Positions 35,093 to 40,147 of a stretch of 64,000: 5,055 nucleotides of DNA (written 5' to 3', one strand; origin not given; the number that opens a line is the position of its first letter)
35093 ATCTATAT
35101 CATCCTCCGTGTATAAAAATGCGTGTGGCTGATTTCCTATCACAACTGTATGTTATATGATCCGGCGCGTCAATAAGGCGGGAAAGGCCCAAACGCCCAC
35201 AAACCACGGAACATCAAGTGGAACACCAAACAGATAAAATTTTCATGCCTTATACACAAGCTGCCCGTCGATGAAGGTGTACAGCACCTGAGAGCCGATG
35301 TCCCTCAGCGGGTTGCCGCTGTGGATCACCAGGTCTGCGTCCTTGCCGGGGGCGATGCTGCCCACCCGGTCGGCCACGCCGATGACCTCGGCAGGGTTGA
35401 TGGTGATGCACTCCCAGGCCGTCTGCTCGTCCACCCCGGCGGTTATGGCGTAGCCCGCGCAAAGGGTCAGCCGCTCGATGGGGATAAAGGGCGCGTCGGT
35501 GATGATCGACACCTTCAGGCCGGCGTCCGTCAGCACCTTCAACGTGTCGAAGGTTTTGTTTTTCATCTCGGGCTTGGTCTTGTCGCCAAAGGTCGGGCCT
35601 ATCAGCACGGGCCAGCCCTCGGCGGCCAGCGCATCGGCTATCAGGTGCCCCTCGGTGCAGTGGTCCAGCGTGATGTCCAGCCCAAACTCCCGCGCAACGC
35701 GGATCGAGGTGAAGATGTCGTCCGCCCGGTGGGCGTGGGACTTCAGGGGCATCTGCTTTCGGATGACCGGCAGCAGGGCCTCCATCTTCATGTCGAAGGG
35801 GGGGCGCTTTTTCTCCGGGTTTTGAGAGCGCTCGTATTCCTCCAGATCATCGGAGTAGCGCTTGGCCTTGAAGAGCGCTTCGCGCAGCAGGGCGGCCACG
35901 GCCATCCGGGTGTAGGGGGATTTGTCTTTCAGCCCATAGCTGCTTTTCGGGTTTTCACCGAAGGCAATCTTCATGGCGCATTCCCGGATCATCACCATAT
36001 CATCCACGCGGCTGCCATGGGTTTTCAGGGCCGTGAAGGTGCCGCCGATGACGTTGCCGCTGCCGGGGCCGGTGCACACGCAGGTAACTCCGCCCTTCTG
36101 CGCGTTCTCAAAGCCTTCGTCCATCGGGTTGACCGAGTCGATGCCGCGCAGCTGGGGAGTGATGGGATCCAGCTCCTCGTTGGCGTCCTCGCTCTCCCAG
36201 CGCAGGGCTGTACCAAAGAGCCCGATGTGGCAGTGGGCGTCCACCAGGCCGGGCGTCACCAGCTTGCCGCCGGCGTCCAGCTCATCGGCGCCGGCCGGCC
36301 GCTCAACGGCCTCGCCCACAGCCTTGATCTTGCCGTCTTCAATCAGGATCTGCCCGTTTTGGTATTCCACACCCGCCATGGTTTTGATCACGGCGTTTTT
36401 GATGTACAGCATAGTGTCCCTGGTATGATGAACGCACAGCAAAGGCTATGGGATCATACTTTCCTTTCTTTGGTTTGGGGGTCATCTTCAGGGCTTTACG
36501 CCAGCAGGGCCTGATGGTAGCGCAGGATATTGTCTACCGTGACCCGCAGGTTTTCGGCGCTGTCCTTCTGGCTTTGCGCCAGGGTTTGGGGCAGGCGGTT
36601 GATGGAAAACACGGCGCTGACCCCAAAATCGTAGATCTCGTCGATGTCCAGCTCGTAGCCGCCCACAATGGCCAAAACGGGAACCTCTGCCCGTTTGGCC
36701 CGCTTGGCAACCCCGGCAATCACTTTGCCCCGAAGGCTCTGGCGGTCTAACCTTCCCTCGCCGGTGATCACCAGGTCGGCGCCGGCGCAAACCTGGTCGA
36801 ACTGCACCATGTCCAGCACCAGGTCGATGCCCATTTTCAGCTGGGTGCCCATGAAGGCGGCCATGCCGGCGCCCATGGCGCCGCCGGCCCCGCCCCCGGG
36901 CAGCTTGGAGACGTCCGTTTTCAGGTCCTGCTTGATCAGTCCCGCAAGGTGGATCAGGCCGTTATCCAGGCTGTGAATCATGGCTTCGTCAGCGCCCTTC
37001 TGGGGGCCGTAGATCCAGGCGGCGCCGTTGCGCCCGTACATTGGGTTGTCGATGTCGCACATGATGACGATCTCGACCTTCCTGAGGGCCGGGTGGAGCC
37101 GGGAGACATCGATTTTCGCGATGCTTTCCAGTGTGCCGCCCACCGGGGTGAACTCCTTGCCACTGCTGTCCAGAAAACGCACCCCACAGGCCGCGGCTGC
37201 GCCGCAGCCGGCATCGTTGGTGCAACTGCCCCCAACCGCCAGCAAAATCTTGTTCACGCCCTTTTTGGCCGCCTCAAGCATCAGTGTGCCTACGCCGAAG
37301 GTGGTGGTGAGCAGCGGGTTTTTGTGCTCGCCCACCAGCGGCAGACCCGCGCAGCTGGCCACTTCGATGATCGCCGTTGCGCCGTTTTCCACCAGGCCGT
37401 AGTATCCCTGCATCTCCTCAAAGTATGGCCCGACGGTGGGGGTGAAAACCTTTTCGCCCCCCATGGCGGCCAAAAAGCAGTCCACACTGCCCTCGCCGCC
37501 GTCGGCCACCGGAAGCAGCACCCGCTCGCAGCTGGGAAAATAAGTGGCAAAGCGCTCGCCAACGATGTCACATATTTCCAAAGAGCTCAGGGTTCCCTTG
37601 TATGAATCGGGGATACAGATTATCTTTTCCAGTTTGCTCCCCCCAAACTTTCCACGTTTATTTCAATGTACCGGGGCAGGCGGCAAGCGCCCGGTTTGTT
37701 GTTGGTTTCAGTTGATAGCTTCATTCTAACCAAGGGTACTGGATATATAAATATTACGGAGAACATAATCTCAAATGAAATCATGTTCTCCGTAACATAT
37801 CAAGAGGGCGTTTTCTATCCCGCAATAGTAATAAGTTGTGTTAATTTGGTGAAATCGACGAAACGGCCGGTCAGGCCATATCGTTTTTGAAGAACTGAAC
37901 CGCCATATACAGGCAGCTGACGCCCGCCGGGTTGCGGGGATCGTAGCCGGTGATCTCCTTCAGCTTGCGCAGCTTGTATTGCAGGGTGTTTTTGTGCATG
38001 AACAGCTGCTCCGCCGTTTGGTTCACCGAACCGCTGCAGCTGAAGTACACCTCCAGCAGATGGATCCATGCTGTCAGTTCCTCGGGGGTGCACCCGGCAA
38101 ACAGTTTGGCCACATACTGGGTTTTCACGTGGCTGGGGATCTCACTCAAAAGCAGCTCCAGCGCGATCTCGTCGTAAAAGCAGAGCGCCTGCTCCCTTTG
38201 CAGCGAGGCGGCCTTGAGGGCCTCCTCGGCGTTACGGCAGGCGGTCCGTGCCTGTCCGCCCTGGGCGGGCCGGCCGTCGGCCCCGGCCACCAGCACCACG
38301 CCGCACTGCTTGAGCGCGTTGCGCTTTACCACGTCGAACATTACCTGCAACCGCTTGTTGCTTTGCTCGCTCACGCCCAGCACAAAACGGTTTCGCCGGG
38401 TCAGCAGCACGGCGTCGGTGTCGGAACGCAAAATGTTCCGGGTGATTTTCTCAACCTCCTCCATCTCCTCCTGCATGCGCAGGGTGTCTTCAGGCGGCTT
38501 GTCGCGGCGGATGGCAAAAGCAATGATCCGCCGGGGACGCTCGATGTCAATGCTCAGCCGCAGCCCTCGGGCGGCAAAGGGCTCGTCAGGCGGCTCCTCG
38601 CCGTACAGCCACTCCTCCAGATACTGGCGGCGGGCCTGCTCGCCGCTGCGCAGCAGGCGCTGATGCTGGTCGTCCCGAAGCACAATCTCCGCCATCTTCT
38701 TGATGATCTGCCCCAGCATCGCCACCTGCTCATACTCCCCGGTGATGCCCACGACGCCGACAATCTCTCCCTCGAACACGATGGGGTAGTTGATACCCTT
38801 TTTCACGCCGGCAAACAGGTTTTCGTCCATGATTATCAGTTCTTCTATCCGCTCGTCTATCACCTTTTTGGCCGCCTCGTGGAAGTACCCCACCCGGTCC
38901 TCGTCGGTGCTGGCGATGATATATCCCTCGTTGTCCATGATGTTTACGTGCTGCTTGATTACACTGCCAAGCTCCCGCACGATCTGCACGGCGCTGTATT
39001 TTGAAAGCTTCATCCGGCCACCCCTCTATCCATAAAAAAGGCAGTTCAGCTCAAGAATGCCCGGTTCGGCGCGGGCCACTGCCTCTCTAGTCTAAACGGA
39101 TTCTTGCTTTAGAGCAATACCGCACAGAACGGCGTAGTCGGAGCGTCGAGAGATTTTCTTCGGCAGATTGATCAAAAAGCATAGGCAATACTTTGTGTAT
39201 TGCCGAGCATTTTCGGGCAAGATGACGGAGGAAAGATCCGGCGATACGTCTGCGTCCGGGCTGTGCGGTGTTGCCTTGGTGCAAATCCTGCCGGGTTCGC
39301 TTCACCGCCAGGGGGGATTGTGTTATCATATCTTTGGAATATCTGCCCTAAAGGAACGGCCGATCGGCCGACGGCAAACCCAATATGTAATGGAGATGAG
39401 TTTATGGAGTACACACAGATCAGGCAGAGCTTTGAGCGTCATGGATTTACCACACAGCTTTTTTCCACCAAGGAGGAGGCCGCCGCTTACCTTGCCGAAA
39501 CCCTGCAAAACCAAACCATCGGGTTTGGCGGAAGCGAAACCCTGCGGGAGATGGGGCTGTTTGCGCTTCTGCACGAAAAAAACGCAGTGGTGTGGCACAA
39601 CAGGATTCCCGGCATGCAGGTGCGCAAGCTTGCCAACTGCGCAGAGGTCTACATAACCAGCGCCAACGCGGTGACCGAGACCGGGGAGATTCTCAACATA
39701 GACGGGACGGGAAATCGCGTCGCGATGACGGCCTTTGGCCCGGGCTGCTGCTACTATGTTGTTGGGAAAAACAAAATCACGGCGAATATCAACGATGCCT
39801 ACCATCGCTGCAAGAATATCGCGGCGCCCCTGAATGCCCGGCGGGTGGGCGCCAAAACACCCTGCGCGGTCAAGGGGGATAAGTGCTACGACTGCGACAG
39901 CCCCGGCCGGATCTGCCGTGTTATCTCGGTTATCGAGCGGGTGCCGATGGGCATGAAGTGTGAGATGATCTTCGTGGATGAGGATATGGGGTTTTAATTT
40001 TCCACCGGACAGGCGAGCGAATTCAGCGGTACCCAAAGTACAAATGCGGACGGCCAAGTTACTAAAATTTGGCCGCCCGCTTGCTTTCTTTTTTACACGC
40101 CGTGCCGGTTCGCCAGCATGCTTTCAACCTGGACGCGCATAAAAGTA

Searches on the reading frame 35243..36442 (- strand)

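Call 61: search_protein_families(library=pfam, proteins=[window:35243-36442:-], max_evalue=0.00001)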
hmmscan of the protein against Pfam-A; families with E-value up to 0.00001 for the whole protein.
window:35243-36442:- (399 aa): 2 families
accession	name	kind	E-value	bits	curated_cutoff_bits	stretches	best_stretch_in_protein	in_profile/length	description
PF07969.17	Amidohydro_3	-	5.4e-18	66.2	29.7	1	291-397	356-472/472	Amidohydrolase family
PF01979.26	Amidohydro_1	-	5.5e-18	65.8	25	1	61-396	1-345/345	Amidohydrolase family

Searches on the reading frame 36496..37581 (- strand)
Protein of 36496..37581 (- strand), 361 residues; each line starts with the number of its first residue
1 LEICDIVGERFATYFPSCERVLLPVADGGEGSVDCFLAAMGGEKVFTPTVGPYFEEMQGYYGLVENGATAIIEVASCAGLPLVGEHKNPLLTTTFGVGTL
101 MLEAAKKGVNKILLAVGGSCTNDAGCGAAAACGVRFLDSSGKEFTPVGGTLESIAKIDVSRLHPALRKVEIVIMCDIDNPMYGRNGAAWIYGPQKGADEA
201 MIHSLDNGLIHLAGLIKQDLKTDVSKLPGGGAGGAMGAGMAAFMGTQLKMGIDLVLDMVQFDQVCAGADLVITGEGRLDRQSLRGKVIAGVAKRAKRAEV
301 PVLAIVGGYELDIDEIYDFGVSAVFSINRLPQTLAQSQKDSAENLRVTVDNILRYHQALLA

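Call 61: search_protein_families(library=pfam, proteins=[window:36496-37581:-], max_evalue=0.00001)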
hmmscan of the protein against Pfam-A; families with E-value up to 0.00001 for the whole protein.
window:36496-37581:- (361 aa): 1 family
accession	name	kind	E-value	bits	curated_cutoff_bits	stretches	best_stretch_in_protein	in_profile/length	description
PF02595.20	Gly_kinase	-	2.9e-126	421.8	23.3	1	2-355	16-370/372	Glycerate kinase family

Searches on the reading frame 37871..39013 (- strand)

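Call 56: search_protein_families(library=pfam, proteins=[window:37871-39013:-], max_evalue=0.00001)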
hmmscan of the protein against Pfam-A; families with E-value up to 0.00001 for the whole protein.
window:37871-39013:- (380 aa): 3 families
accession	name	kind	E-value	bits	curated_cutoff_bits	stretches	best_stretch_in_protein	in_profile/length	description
PF05651.19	Diacid_rec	-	3.2e-41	140.6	23.6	1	3-135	1-134/134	Putative sugar diacid recognition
PF13556.12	HTH_30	-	4.6e-19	68.4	27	1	317-373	2-58/59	PucR C-terminal helix-turn-helix domain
PF17853.6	GGDEF_2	-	1.5e-06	28.9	24.5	1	139-267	3-115/116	GGDEF-like domain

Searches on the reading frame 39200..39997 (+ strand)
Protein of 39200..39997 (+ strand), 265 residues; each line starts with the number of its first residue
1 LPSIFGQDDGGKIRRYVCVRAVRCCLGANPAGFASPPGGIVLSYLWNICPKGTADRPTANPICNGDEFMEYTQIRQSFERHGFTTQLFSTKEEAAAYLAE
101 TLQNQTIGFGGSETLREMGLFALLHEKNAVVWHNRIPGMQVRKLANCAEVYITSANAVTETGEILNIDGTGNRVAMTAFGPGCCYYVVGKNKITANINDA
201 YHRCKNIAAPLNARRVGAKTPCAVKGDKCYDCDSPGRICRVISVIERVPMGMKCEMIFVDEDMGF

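Call 56: search_protein_families(library=pfam, proteins=[window:39200-39997:+], max_evalue=0.00001)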
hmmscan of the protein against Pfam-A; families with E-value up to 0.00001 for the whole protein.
window:39200-39997:+ (265 aa): 1 family
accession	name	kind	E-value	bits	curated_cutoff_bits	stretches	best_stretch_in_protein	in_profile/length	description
PF02589.21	LUD_dom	-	2.2e-34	119.3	22.6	1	73-256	3-186/189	LUD domain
